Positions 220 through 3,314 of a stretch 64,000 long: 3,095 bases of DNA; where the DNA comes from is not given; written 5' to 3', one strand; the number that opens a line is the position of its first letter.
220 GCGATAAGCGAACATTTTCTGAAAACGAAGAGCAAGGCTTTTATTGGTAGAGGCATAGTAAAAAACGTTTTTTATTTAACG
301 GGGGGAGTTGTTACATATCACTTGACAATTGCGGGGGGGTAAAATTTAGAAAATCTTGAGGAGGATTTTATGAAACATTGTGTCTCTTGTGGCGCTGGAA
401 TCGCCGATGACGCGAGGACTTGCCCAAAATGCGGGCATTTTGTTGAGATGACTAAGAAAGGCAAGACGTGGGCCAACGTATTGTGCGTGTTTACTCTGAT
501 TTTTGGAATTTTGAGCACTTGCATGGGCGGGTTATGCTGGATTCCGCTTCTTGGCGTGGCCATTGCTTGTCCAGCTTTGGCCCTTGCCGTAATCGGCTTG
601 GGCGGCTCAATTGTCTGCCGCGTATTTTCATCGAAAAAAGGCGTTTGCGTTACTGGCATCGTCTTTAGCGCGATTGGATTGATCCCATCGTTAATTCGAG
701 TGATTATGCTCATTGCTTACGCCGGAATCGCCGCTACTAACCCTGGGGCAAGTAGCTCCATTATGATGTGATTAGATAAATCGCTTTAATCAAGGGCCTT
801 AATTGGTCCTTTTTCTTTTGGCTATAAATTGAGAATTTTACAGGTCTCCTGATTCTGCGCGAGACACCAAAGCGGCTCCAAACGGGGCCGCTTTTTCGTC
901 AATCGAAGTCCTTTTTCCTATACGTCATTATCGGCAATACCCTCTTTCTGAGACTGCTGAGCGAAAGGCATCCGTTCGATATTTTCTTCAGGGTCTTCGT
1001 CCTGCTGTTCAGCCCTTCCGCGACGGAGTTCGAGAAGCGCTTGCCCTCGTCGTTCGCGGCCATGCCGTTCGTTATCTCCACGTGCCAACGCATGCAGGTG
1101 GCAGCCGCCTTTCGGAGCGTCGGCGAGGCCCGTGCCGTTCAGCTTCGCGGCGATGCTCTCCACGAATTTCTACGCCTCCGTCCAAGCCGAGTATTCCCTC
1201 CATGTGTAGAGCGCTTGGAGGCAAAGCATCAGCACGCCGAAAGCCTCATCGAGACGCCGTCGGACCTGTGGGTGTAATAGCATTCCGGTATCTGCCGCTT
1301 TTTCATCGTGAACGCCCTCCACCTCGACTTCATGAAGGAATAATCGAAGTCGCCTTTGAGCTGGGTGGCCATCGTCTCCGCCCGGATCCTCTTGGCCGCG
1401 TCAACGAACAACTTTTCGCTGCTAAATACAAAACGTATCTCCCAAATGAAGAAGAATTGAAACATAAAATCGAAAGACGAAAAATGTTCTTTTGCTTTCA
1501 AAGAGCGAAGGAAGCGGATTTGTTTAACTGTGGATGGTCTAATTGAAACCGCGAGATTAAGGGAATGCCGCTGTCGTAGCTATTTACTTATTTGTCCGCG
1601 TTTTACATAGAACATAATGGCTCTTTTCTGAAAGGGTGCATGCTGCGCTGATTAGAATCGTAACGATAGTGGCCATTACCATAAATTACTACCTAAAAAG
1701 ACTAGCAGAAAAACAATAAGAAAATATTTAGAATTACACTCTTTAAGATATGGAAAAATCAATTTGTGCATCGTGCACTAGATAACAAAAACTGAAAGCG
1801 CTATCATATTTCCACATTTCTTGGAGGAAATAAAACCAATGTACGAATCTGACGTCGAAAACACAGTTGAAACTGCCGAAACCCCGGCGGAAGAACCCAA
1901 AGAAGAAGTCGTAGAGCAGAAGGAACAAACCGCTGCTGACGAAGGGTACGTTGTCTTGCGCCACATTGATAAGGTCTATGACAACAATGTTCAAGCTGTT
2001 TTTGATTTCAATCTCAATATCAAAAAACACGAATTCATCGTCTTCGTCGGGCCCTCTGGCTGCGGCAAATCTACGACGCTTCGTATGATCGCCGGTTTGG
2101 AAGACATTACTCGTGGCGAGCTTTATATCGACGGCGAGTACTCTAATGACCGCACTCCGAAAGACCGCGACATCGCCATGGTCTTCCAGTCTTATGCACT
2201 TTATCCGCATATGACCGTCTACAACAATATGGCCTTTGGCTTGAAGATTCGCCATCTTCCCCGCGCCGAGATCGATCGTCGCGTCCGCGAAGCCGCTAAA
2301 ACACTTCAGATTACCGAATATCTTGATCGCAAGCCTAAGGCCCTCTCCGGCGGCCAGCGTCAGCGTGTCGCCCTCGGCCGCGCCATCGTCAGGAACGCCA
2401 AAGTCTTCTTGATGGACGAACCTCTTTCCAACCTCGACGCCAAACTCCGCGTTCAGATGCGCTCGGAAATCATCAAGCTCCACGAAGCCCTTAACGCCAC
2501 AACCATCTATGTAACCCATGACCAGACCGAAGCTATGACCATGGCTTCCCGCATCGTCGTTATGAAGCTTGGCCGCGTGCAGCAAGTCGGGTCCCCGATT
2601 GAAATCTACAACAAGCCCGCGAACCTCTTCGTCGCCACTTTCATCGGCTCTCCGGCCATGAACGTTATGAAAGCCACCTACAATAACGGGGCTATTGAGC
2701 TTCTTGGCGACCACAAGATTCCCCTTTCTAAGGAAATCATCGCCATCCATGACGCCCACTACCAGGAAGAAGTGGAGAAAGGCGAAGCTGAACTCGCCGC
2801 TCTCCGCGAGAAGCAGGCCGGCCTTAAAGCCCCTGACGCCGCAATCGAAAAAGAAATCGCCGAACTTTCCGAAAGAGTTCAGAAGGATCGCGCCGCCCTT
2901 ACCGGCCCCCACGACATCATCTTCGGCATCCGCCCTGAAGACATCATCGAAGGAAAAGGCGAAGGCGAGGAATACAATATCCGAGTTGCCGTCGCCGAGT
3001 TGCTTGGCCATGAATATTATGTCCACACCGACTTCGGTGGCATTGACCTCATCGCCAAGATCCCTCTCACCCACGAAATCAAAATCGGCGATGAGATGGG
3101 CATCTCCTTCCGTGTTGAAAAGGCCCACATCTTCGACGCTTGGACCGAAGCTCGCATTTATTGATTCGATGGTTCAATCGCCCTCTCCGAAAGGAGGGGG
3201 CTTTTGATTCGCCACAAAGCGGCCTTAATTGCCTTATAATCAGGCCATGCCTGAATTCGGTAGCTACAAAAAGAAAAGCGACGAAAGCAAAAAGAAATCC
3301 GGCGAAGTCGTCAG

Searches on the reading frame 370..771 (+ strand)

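Call 45: search_protein_families(library=pfam, proteins=[window:370-771:+], max_evalue=0.00001)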
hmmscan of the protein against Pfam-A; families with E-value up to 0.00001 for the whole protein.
window:370-771:+ (133 aa): 2 families
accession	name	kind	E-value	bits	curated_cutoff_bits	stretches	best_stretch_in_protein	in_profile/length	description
PF13240.11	Zn_Ribbon_1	-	4.8e-07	29.8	25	1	3-23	1-21/23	zinc-ribbon domain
PF13248.11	Zn_ribbon_3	-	6.6e-06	25.9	27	1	1-23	2-24/26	zinc-ribbon domain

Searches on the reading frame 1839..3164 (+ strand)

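Call 45: search_protein_families(library=pfam, proteins=[window:1839-3164:+], max_evalue=0.00001)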
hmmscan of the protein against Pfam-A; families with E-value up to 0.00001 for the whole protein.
window:1839-3164:+ (441 aa): 2 families
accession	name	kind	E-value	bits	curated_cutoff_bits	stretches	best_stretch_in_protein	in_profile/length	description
PF00005.33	ABC_tran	-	5.7e-33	114.8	25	1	56-196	3-136/137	ABC transporter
PF17912.7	OB_MalK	-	1.2e-09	39.3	27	0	270-309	1-40/53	MalK OB fold domain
